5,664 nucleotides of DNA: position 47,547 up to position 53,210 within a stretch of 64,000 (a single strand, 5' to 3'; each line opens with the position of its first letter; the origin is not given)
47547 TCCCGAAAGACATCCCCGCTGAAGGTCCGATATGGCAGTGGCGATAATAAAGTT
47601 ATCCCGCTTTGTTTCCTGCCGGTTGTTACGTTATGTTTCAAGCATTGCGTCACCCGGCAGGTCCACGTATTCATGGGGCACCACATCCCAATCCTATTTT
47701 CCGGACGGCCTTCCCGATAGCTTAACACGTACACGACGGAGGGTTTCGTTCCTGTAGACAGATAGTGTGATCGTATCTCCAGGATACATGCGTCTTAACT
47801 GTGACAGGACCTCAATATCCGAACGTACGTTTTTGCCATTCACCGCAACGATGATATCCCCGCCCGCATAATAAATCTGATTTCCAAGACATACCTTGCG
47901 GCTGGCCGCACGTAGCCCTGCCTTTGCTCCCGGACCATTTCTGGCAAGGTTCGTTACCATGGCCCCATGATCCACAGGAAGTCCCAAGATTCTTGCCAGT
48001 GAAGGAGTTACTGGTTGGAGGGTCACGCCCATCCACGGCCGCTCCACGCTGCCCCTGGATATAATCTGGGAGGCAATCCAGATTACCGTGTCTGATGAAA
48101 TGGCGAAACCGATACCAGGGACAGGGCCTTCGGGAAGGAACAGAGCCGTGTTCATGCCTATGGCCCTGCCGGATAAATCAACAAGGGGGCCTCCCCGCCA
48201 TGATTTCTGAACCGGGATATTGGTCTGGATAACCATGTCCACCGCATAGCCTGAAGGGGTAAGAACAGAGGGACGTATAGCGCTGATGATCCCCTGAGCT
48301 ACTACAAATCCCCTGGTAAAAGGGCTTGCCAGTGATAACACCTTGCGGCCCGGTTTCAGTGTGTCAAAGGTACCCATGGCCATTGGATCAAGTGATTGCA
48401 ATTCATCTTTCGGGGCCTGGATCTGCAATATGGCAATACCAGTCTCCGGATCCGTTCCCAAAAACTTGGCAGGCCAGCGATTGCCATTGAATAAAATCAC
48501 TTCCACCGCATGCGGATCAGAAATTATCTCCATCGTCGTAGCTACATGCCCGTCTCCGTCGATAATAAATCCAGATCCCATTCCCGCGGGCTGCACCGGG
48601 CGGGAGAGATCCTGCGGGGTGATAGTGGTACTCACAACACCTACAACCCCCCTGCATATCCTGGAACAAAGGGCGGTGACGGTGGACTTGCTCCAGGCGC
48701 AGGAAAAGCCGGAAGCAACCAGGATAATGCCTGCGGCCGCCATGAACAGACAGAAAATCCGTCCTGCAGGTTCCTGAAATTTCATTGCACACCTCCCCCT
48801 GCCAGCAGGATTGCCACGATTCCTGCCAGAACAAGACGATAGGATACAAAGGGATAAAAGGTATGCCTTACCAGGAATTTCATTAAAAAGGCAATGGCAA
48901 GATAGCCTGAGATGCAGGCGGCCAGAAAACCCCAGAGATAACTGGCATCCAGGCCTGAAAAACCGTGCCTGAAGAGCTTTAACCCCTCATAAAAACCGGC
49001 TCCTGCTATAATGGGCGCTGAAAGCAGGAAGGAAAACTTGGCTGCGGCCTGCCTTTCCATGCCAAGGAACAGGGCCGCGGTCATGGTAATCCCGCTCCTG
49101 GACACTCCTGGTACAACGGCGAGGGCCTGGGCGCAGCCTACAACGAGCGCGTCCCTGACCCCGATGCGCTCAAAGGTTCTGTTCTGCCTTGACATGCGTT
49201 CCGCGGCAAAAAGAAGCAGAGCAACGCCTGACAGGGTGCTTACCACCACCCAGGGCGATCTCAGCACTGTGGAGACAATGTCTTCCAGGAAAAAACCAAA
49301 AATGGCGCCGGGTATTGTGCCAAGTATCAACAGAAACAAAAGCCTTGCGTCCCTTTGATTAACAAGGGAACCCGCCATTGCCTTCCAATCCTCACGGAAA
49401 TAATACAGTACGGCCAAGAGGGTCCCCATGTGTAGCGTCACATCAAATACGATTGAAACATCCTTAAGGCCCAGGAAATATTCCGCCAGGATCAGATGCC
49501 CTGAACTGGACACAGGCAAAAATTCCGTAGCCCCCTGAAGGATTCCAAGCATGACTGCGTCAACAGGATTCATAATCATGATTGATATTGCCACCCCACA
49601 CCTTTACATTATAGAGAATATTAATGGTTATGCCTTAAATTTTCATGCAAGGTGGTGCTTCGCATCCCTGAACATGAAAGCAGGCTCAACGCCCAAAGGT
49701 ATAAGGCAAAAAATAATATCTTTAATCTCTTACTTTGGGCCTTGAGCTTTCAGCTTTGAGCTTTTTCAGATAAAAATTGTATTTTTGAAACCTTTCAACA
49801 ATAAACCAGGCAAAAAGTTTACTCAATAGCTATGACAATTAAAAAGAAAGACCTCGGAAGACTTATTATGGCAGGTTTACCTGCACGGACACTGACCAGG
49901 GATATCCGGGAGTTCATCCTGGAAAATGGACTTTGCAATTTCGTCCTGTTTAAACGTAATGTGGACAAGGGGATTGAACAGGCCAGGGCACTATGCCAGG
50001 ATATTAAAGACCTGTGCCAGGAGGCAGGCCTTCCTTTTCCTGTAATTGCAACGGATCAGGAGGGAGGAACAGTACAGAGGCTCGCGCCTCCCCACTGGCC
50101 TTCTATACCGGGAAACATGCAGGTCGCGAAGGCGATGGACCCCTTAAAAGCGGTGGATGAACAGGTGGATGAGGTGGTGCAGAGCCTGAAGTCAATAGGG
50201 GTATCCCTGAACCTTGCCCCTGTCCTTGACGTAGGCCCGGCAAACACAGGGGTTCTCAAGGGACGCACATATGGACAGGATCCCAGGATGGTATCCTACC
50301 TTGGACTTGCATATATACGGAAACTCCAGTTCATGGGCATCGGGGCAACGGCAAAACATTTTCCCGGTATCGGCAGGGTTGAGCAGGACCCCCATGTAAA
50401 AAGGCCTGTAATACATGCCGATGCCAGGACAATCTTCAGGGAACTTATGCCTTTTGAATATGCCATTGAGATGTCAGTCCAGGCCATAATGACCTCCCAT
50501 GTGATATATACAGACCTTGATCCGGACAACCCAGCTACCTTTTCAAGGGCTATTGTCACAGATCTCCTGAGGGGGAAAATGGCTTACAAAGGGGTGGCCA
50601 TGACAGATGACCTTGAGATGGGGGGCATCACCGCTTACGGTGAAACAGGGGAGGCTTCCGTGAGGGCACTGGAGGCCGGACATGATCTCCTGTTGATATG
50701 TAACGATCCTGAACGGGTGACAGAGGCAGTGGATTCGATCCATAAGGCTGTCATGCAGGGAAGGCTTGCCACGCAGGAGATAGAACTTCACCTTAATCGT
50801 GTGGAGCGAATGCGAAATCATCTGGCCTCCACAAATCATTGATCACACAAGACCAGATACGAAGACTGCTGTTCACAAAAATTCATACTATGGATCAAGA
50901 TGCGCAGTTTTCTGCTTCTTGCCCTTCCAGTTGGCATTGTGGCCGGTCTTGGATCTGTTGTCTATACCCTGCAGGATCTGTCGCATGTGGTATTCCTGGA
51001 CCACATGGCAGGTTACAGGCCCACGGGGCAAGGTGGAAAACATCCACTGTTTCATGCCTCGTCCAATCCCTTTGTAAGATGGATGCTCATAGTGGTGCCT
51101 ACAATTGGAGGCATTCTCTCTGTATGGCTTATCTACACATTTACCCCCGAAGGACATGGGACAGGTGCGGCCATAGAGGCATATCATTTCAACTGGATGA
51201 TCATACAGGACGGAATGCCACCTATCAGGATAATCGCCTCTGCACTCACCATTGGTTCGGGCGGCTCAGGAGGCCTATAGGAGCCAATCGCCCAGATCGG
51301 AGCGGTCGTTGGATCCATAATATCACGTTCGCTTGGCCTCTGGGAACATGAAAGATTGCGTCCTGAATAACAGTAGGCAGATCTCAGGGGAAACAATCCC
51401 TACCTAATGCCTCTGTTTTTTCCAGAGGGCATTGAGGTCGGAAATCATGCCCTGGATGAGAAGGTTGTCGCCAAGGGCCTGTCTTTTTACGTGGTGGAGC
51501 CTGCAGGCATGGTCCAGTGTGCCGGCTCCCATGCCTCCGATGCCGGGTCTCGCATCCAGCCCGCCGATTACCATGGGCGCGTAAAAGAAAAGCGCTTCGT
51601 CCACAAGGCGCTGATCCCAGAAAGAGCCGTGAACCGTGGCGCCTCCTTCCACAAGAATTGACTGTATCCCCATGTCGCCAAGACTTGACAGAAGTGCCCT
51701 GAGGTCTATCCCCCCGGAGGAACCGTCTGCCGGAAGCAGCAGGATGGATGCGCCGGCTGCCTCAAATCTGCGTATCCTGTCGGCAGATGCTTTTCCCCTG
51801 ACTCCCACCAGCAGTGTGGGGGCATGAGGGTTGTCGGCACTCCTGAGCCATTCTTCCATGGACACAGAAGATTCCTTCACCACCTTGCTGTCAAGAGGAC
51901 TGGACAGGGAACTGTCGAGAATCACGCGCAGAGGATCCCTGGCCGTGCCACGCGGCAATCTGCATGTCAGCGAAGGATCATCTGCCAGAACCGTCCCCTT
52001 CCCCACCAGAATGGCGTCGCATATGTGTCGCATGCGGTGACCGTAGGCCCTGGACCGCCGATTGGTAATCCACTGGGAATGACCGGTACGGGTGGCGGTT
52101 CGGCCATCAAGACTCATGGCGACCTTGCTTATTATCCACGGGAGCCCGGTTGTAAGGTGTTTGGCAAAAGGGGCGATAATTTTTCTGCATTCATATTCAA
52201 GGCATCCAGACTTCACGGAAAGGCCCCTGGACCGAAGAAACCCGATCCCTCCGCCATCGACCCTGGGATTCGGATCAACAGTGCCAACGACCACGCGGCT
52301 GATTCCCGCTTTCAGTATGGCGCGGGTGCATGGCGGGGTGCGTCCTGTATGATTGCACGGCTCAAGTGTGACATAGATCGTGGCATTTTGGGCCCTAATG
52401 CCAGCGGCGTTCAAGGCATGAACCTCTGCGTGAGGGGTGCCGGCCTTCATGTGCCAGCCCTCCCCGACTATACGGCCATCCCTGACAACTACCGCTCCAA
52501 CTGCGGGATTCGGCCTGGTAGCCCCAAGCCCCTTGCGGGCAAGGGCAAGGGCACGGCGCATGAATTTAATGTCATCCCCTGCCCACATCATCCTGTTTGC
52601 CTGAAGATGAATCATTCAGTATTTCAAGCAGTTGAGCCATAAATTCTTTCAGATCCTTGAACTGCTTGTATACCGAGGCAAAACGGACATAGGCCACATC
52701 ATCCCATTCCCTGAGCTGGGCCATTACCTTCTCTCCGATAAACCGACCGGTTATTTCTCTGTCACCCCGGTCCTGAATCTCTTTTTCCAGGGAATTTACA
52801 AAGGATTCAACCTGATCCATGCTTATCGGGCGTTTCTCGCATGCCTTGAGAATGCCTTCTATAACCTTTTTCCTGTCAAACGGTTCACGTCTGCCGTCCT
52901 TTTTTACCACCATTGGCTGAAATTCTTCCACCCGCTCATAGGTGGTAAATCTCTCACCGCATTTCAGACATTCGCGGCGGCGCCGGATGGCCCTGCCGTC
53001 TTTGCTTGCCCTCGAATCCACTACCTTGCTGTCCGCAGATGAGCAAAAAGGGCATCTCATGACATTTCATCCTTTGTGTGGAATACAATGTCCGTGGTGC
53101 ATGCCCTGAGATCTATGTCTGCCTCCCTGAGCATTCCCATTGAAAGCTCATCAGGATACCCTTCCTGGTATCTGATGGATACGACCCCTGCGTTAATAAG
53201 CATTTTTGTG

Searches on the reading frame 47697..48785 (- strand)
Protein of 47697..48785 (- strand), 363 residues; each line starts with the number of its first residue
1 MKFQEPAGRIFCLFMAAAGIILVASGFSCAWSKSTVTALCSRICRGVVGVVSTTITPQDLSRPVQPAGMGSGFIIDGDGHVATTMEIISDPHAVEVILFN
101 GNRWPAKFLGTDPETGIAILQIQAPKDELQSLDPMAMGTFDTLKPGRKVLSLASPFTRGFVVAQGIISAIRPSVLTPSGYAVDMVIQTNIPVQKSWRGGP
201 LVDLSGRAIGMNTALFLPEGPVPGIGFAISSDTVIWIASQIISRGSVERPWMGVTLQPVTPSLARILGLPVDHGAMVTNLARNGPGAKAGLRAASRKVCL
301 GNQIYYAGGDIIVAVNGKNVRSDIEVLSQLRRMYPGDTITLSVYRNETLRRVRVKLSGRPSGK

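Call 77: search_protein_families(library=pfam, proteins=[window:47697-48785:-], max_evalue=0.00001)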
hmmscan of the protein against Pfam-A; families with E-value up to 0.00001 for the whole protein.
window:47697-48785:- (363 aa): 3 families
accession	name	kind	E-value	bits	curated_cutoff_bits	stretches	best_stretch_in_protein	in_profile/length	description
PF13365.12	Trypsin_2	-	2.3e-19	71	27.6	1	70-211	1-144/144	Trypsin-like peptidase domain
PF13180.12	PDZ_2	-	4.9e-14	52.8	27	1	251-356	2-80/80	PDZ domain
PF17820.7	PDZ_6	-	1.3e-06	28.5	27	0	309-330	19-39/54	PDZ domain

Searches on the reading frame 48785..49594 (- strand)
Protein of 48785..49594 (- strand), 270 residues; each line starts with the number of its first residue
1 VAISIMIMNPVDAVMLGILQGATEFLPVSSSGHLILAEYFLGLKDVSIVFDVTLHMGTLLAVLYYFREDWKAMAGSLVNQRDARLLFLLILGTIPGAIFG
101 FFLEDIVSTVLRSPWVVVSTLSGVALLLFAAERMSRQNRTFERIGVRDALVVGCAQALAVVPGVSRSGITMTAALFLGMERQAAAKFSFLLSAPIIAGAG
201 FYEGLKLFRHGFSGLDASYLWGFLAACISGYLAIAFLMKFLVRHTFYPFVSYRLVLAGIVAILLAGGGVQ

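Call 77: search_protein_families(library=pfam, proteins=[window:48785-49594:-], max_evalue=0.00001)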
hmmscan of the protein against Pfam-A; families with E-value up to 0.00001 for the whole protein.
window:48785-49594:- (270 aa): 1 family
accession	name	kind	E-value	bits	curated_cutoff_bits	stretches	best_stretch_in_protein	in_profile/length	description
PF02673.24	BacA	-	8.4e-79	265.3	33.4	1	13-258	1-256/257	Bacitracin resistance protein BacA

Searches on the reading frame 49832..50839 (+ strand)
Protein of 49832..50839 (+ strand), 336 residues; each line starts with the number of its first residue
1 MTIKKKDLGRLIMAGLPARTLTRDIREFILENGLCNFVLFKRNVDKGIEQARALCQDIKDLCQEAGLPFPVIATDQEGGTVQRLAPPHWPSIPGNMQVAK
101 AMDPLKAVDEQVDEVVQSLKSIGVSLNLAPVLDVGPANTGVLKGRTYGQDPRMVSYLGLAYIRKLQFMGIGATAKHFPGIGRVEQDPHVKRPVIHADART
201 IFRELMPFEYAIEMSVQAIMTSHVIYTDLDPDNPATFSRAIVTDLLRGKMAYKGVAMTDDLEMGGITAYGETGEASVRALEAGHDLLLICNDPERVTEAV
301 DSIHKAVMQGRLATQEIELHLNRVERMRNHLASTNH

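Call 78: search_protein_families(library=pfam, proteins=[window:49832-50839:+], max_evalue=0.00001)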
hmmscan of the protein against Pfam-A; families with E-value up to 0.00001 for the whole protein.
window:49832-50839:+ (336 aa): 1 family
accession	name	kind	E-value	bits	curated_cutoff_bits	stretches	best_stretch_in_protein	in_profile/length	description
PF00933.27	Glyco_hydro_3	-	6.7e-62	210.2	27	1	11-326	9-315/316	Glycosyl hydrolase family 3 N terminal domain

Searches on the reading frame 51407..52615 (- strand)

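Call 78: search_protein_families(library=pfam, proteins=[window:51407-52615:-], max_evalue=0.00001)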
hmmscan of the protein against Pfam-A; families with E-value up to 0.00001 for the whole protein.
window:51407-52615:- (403 aa): 3 families
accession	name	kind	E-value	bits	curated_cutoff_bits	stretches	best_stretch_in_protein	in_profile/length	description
PF01872.23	RibD_C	-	1.2e-48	166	24.1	1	159-382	1-192/197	RibD C-terminal domain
PF00383.29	dCMP_cyt_deam_1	-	2.7e-21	75.8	25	1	15-112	4-102/102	Cytidine and deoxycytidylate deaminase zinc-binding region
PF14437.12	MafB19-deam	-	1.4e-14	54.6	27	1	14-119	2-108/142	MafB19-like deaminase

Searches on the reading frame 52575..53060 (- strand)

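Call 78: search_protein_families(library=pfam, proteins=[window:52575-53060:-], max_evalue=0.00001)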
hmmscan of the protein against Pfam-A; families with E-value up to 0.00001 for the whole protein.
window:52575-53060:- (162 aa): 2 families
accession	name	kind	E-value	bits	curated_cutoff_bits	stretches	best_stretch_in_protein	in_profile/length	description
PF03477.21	ATP-cone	-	7.2e-24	84.6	25.8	1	50-136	2-87/88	ATP cone domain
PF22811.2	Zn_ribbon_NrdR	-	2e-22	79.3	27.2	1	1-42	1-42/42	Transcriptional repressor NrdR-like, N-terminal domain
